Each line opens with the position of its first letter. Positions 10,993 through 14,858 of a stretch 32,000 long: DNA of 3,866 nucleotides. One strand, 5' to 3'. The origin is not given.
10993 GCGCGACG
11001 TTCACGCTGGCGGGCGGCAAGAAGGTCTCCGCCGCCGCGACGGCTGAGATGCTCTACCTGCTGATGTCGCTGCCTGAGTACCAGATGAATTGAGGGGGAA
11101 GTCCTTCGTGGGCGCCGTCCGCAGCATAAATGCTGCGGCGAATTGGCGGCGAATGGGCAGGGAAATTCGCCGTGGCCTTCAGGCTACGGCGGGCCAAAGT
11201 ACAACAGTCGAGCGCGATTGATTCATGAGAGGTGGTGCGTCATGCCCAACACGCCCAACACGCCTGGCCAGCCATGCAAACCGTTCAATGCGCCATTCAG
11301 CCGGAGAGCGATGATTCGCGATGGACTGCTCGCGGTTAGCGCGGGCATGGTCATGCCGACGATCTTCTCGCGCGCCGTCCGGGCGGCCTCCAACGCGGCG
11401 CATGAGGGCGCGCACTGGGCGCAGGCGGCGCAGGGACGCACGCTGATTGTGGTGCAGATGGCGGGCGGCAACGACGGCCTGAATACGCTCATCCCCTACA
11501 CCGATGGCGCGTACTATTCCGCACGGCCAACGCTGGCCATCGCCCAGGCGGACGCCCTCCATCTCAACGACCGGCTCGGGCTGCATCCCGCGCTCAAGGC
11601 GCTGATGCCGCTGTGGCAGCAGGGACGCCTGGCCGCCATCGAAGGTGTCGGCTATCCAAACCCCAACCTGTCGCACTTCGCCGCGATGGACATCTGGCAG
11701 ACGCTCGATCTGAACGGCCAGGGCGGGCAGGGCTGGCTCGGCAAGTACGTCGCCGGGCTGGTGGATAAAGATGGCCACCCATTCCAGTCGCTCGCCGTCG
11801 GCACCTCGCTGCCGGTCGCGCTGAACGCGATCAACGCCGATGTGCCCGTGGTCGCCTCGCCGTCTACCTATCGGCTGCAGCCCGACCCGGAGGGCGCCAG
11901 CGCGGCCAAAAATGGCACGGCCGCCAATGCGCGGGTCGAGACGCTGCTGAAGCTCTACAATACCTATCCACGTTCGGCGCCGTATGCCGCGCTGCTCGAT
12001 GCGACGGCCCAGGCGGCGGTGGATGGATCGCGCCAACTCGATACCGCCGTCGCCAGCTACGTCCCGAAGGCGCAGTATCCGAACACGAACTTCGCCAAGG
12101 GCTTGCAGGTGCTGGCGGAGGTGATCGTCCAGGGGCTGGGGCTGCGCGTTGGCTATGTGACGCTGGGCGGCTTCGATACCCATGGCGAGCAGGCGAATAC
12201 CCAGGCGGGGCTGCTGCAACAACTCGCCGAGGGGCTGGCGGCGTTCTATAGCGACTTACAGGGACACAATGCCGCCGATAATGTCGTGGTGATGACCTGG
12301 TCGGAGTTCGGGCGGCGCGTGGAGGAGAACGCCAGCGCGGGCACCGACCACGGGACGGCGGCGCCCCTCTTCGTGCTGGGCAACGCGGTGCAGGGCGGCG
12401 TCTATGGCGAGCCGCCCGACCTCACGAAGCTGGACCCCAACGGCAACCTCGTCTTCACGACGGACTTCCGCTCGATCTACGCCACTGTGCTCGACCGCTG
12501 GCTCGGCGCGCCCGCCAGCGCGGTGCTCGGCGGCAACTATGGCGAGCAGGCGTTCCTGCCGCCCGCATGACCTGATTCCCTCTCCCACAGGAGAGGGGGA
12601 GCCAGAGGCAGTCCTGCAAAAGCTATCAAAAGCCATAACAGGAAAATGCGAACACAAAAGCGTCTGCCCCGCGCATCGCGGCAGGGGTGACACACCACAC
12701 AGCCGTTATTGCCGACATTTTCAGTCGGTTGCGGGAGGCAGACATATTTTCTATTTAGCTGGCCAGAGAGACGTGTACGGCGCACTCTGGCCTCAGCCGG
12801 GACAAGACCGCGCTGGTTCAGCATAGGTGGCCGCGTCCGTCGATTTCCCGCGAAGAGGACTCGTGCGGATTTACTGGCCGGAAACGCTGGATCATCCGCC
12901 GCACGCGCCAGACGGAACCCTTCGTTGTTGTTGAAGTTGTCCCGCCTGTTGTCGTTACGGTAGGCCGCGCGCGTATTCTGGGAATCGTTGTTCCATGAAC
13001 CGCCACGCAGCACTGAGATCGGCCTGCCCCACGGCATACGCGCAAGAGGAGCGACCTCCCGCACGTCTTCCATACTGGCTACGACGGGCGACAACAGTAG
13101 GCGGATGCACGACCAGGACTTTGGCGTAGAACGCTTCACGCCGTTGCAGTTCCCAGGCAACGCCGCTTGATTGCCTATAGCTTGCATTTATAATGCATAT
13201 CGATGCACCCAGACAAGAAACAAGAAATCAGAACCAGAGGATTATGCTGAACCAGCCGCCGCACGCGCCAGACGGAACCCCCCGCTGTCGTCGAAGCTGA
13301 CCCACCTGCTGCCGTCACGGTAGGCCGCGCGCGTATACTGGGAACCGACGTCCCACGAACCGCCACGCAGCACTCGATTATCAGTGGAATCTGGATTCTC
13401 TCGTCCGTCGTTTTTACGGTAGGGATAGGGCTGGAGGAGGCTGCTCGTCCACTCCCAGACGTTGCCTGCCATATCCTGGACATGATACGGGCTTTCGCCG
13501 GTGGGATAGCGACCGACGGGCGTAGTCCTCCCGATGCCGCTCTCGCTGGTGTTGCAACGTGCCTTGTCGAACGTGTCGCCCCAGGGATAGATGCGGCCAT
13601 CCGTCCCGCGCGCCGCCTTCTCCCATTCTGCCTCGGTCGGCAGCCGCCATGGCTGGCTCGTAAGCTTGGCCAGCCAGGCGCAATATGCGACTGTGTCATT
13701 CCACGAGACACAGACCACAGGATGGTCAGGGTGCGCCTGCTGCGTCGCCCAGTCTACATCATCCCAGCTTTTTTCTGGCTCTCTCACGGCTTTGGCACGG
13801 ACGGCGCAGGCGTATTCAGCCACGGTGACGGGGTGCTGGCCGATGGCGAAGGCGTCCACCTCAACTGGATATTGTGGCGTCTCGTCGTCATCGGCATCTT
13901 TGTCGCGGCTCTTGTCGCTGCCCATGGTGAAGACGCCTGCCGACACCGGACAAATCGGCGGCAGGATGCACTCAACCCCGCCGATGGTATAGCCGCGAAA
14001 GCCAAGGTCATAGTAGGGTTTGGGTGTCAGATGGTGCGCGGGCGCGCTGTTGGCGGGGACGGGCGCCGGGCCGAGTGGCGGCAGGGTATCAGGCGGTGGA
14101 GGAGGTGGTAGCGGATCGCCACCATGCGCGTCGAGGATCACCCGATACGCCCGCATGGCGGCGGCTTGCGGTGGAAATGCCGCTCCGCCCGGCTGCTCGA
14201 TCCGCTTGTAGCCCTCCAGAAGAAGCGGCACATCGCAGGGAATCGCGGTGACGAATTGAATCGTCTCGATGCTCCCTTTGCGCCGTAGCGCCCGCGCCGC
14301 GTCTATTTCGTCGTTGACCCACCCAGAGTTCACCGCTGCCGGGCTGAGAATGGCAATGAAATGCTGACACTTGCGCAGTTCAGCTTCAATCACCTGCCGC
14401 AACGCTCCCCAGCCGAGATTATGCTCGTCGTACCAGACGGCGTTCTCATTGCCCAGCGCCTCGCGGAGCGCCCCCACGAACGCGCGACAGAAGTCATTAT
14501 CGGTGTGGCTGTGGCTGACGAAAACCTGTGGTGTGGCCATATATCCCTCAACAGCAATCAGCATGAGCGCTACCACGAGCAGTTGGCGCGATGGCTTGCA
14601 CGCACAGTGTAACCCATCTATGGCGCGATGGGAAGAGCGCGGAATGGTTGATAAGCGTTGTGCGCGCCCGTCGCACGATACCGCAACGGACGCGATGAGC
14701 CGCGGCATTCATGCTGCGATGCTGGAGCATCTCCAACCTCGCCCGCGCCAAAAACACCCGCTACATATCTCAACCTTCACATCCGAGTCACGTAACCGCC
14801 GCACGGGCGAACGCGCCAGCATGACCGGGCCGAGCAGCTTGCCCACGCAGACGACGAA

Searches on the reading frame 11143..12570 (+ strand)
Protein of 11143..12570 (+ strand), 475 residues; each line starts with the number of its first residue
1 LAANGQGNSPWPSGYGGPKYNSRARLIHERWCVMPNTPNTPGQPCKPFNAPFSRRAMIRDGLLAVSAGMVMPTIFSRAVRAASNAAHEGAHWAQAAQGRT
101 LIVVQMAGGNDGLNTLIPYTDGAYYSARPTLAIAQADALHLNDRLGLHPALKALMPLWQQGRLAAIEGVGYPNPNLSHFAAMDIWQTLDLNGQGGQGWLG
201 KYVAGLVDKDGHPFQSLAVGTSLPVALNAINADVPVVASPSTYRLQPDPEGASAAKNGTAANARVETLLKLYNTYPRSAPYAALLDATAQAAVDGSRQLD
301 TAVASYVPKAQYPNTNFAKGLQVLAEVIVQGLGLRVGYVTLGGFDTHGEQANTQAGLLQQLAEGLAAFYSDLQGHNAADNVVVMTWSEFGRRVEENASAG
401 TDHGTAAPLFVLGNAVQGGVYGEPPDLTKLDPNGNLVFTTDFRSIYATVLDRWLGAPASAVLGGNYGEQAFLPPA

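Call 6: search_protein_families(library=pfam, proteins=[window:11143-12570:+], max_evalue=0.001)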
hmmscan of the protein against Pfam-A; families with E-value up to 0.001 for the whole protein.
window:11143-12570:+ (475 aa): 1 family
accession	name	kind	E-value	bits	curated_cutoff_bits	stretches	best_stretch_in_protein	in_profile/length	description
PF07394.17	DUF1501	-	9.1e-34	117.7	27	1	100-428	3-340/390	Protein of unknown function (DUF1501)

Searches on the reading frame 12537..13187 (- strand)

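Call 6: search_protein_families(library=pfam, proteins=[window:12537-13187:-], max_evalue=0.001)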
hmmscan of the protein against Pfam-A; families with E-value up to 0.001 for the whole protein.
window:12537-13187:- (216 aa): 1 family
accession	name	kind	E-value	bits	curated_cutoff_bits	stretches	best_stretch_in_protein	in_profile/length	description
PF03781.23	FGE-sulfatase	-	3.8e-05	23.9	23.3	1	48-95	205-255/255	Sulfatase-modifying factor enzyme 1-like domain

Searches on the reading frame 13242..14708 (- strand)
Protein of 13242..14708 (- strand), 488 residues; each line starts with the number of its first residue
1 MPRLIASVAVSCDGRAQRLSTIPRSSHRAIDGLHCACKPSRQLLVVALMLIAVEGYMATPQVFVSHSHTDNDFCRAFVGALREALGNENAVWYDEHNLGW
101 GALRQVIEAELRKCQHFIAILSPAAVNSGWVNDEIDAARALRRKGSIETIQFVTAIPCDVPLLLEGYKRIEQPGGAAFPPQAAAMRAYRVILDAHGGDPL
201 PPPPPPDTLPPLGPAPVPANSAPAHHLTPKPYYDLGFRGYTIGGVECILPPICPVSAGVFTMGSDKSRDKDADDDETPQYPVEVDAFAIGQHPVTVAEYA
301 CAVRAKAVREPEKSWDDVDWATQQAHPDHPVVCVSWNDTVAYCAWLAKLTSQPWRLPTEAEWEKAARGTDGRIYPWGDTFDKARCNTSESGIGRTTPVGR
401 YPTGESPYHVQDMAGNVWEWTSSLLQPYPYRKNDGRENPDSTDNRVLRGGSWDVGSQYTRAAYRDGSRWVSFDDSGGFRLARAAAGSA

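Call 6: search_protein_families(library=pfam, proteins=[window:13242-14708:-], max_evalue=0.001)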
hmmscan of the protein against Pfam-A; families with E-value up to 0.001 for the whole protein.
window:13242-14708:- (488 aa): 3 families
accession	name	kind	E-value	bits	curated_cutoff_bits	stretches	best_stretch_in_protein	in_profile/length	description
PF03781.23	FGE-sulfatase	-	3.9e-52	177.9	23.3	1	254-482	7-255/255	Sulfatase-modifying factor enzyme 1-like domain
PF13676.11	TIR_2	-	2.3e-14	54.3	28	1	62-154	1-91/122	TIR domain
PF08937.16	ThsB_TIR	-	0.00031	21.5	21.2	1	63-140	1-85/100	Thoeris protein ThsB, TIR-like domain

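Call 72: search_protein_families(library=padloc, proteins=[window:13242-14708:-], max_evalue=0.001)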
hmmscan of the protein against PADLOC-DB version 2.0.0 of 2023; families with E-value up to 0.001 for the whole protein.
window:13242-14708:- (488 aa): 8 families
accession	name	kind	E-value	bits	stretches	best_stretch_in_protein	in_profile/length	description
PDLC05062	PDC-S66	-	8e-15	53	1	61-140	150-228/282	-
PDLC02012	SAVED5--SAVED_TIR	-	2.7e-08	31.3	1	57-152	11-102/404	-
PDLC00417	ThsB1|ThsB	-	5.3e-07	27.4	1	61-137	168-243/303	TIR-like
PDLC00436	ThsB1|ThsB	-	2.9e-05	21.6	1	56-143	32-121/183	TIR-like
PDLC03015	TIR-NLR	-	3.6e-05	20.7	1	62-150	4-89/824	-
PDLC00423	ThsB1|ThsB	-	0.00011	19.9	1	60-142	36-121/190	TIR-like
PDLC02421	Aga_TIR-PNTD1-PNTD2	-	0.00037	17.7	1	61-144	5-88/430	Class I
PDLC00418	ThsB1|ThsB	-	0.00054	17.8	0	62-166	7-114/155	TIR-like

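Call 88: search_protein_families(library=ncbifam, proteins=[window:13242-14708:-], max_evalue=0.01)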
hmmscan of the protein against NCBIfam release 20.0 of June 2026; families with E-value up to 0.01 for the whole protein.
window:13242-14708:- (488 aa): 8 families
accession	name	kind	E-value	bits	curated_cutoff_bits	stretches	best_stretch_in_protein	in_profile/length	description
TIGR03440.2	egtB_TIGR03440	equivalog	6.4e-29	101.3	360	2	322-465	267-397/413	ergothioneine biosynthesis protein EgtB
NF041186.1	SenA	equivalog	1.6e-26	93.6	420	2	323-480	265-380/382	selenoneine synthase SenA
NF051459.1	pyoverdine_PvdO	equivalog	1.2e-23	83.6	500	1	252-482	36-278/280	dihydropyoverdine dehydrogenase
TIGR03525.2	GldK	equivalog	7.2e-21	75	350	1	322-465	213-388/408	T9SS ring complex lipoprotein PorK/GldK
TIGR04344.1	ovoA_Nterm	equivalog_domain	2.5e-14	53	400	1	333-480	299-443/444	5-histidylcysteine sulfoxide synthase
NF042941.1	Retron_TIR_antiphage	equivalog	1.1e-07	31.1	600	1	58-141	338-420/464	TIR domain-containing anti-phage reverse transcriptase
TIGR02171.1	Fb_sc_TIGR02171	subfamily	5.5e-06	24.7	544.35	1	352-460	157-256/912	TIGR02171 family lipoprotein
TIGR03524.1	GldJ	equivalog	0.00024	19.9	458.2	0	351-369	261-279/559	gliding motility lipoprotein GldJ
